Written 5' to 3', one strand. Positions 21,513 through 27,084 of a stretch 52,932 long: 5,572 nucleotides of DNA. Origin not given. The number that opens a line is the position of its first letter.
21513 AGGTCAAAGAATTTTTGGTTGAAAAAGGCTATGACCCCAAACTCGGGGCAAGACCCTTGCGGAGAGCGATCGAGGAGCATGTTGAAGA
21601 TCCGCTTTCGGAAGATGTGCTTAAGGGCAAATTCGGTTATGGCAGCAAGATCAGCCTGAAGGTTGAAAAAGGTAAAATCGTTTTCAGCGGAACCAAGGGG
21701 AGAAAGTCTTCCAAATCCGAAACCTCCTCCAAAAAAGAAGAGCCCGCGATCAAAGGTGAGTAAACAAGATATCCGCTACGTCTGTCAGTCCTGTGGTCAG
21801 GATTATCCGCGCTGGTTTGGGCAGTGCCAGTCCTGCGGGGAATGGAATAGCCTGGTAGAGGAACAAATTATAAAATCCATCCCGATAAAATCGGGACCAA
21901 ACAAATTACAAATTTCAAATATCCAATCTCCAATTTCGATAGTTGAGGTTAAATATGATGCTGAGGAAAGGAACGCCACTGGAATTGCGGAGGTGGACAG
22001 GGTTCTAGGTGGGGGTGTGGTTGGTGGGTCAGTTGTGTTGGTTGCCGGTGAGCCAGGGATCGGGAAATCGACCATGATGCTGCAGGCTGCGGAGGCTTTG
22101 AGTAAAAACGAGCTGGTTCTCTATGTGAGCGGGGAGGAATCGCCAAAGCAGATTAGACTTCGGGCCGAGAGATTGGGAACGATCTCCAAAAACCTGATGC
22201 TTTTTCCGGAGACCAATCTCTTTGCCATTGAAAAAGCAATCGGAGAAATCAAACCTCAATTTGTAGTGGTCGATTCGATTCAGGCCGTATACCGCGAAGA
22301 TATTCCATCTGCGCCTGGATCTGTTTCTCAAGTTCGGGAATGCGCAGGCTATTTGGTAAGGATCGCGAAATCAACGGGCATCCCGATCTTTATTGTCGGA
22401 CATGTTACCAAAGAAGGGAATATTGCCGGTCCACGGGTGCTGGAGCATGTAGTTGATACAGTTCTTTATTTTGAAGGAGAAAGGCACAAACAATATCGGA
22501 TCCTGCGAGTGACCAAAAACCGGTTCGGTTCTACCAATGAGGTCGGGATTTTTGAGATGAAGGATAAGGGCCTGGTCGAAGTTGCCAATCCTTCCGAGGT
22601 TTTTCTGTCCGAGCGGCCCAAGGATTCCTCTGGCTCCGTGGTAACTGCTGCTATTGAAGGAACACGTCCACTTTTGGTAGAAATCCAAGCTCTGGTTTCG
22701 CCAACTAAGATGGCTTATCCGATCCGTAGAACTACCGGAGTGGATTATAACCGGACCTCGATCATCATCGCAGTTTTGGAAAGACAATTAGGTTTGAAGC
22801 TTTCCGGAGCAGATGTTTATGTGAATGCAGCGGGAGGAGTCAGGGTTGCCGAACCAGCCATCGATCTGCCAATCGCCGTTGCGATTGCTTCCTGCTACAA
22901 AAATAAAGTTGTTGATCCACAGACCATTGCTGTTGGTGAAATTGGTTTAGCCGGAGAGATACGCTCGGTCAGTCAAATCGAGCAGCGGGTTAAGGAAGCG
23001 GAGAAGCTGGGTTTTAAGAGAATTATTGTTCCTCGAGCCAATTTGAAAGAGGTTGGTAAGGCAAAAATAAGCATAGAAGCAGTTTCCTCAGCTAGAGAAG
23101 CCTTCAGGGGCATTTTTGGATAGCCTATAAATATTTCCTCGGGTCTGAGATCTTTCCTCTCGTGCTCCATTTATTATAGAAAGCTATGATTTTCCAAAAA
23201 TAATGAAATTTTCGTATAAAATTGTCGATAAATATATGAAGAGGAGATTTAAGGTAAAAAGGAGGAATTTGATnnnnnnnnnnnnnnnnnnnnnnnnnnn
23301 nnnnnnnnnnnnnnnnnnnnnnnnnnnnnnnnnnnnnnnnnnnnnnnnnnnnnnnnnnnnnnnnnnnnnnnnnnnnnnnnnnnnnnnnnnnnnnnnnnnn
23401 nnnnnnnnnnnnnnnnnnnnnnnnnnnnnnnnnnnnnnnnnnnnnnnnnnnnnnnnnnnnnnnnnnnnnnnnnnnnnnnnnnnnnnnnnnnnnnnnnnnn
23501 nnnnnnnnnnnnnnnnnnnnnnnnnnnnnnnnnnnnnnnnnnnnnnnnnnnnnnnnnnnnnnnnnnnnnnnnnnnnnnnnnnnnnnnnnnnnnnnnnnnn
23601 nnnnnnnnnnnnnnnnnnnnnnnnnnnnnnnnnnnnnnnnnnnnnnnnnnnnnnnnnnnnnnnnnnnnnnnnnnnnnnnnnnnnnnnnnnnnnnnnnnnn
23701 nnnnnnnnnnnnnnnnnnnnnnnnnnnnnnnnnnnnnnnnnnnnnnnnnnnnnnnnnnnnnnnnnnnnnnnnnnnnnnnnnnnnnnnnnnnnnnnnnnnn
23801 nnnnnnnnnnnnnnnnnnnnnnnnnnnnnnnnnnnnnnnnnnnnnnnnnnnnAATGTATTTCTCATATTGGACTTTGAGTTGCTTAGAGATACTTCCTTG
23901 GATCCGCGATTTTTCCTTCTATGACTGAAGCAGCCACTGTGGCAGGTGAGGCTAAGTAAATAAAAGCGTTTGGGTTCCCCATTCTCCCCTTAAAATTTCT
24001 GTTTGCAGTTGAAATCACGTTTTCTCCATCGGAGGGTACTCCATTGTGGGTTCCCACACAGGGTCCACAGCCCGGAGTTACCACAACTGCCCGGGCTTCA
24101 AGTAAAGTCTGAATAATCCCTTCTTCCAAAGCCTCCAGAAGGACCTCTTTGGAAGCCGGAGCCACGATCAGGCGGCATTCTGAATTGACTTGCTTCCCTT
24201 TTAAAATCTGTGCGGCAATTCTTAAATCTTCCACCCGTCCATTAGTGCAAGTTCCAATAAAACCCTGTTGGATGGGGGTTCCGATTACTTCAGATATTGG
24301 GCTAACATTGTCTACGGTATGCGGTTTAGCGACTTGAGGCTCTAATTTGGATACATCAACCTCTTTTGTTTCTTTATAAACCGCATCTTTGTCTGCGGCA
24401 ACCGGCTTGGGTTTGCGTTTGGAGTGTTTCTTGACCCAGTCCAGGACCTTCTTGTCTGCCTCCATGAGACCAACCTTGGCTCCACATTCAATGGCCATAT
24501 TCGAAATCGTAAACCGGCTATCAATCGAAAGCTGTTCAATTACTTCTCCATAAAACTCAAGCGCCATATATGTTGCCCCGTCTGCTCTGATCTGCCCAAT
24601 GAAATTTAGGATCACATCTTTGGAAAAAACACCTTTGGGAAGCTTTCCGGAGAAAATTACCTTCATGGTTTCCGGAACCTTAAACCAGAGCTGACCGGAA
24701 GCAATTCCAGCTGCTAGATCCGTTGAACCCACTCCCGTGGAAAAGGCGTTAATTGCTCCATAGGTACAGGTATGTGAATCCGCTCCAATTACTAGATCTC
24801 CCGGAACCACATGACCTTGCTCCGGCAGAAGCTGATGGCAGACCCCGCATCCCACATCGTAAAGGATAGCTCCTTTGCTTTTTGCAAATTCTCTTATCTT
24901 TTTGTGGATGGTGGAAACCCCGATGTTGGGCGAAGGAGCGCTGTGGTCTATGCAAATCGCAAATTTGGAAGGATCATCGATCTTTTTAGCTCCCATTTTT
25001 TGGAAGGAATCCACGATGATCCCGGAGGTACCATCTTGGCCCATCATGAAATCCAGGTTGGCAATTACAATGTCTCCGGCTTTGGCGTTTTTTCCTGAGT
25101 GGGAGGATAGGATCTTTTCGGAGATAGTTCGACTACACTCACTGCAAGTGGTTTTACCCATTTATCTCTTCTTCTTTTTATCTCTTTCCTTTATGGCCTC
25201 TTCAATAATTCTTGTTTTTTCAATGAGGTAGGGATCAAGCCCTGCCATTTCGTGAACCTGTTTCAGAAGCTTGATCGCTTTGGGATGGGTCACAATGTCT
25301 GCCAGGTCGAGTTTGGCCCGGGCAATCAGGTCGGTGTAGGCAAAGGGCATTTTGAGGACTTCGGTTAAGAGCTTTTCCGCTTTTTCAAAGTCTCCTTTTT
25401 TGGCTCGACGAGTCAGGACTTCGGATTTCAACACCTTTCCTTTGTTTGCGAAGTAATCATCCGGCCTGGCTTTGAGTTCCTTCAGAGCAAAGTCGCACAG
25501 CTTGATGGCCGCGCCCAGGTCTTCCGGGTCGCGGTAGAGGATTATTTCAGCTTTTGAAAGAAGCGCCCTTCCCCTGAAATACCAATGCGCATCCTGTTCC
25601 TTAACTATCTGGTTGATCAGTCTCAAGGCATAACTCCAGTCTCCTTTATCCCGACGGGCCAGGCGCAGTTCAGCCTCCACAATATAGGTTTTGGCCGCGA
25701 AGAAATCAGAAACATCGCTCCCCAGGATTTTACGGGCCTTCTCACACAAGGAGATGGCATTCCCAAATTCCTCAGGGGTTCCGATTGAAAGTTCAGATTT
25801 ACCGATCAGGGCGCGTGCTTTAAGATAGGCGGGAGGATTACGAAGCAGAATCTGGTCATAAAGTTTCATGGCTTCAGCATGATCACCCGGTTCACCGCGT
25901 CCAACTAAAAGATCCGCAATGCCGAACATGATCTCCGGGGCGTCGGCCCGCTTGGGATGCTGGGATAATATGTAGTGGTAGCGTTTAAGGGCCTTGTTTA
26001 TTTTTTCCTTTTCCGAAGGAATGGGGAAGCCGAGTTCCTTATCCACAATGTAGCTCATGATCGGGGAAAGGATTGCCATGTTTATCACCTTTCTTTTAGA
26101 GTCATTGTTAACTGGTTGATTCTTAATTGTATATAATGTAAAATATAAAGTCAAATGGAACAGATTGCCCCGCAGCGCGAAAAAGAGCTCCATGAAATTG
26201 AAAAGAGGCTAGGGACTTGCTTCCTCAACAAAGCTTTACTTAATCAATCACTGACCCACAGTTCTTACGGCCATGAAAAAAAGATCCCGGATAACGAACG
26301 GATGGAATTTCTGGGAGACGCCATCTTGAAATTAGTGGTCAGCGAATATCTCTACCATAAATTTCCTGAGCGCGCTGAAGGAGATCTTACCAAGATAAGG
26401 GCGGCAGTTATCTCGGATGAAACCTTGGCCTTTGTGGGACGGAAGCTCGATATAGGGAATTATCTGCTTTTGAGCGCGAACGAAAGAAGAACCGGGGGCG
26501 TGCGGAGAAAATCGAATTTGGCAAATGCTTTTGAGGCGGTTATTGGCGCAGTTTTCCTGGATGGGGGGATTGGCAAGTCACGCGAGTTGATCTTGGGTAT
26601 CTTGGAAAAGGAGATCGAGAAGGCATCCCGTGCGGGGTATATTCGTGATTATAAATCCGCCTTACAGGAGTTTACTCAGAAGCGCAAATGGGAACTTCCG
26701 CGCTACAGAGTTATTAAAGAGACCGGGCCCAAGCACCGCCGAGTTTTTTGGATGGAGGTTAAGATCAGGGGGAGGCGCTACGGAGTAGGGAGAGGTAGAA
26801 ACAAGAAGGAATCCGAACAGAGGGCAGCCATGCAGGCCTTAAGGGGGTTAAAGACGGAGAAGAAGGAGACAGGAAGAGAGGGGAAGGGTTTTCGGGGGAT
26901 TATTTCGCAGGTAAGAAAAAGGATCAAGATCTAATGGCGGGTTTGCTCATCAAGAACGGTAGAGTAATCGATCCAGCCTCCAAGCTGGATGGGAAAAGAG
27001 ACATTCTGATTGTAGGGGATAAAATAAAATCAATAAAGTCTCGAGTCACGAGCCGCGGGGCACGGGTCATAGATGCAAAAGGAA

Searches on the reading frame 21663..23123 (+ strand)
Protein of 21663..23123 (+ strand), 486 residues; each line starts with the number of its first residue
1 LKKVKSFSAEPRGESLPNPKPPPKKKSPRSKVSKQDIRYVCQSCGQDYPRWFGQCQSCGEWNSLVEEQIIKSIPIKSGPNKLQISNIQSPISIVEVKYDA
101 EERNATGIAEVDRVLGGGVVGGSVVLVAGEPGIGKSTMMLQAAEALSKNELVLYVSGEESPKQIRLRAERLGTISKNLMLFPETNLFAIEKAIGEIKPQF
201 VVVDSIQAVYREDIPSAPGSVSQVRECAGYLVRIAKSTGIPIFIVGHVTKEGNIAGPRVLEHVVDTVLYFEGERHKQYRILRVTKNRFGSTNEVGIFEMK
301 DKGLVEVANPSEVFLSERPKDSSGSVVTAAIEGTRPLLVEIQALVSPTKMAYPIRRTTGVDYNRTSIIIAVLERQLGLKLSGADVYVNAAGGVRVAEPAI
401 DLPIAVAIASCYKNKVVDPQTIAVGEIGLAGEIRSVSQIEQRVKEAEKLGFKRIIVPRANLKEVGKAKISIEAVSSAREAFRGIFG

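Call 33: search_protein_families(library=pfam, proteins=[window:21663-23123:+], max_evalue=0.001)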
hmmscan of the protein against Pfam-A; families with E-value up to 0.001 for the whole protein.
window:21663-23123:+ (486 aa): 10 families
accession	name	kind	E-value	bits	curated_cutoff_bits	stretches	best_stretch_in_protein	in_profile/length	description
PF06745.19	ATPase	-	7e-21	75.1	26.6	2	106-173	3-72/231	KaiC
PF13481.12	AAA_25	-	4.2e-15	56.3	27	1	106-252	17-194/195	AAA domain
PF13541.12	ChlI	-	9.9e-13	48.5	27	1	376-460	36-121/121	Subunit ChlI of Mg-chelatase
PF18073.7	Zn_ribbon_LapB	-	1.5e-10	41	25.7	1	39-66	1-28/28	Rubredoxin metal binding domain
PF03796.21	DnaB_C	-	7.7e-07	29.2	27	1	105-167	3-66/255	DnaB-like helicase C terminal domain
PF05362.19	Lon_C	-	1.6e-06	28.3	21.1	1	391-466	103-178/205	Lon protease (S16) C-terminal proteolytic domain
PF13401.12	AAA_22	-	4.5e-05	24.2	27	1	123-247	6-123/130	AAA domain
PF13191.12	AAA_16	-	7.8e-05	23.7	32.6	1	122-157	22-58/167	AAA ATPase domain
PF08423.17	Rad51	-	0.00019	21.3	22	0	105-250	9-177/244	Rad51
PF25199.1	nSTAND_NTPase5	-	0.00034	20.9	34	1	121-164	40-85/145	Novel STAND NTPase 5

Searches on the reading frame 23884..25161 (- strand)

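Call 33: search_protein_families(library=pfam, proteins=[window:23884-25161:-], max_evalue=0.001)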
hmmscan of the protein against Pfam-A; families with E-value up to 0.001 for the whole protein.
window:23884-25161:- (425 aa): 1 family
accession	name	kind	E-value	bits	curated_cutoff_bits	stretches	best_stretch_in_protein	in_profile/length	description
PF00330.25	Aconitase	-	6.6e-99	332.4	28.7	2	15-293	1-307/463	Aconitase family (aconitate hydratase)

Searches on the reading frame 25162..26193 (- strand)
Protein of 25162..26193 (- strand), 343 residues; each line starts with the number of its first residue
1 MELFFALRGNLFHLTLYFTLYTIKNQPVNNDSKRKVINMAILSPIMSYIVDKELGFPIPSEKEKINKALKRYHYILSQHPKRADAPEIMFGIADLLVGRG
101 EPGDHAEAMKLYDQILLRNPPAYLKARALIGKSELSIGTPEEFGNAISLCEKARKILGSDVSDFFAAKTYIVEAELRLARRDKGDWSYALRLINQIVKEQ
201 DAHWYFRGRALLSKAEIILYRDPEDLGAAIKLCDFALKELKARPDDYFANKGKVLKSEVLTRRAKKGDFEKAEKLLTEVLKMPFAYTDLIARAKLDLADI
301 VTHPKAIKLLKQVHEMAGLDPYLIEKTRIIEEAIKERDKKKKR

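Call 39: search_protein_families(library=pfam, proteins=[window:25162-26193:-], max_evalue=0.00001)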
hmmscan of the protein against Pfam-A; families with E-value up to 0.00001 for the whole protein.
window:25162-26193:- (343 aa): 1 family
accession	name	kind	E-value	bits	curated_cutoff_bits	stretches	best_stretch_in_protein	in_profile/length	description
PF13432.12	TPR_16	-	9.9e-08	32.7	32.7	0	64-121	12-62/65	Tetratricopeptide repeat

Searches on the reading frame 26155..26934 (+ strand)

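Call 39: search_protein_families(library=pfam, proteins=[window:26155-26934:+], max_evalue=0.00001)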
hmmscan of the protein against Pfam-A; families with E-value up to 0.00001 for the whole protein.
window:26155-26934:+ (259 aa): 5 families
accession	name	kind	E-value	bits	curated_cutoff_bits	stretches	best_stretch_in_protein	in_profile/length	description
PF14622.11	Ribonucleas_3_3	-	1.8e-35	122.3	35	1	25-147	1-121/128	Ribonuclease-III-like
PF00636.31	Ribonuclease_3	-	1.4e-25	90.5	27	1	48-138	1-102/102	Ribonuclease III domain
PF00035.32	dsrm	-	4.2e-21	75.7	23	1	166-231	1-65/66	Double-stranded RNA binding motif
PF22935.1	RM44_endonuclase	-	1.5e-10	41.7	27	1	11-133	5-139/139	Large ribosomal subunit protein mL44, endonuclease domain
PF14709.13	DND1_DSRM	-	3.8e-08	34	25.7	1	167-232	4-79/80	double strand RNA binding domain from DEAD END PROTEIN 1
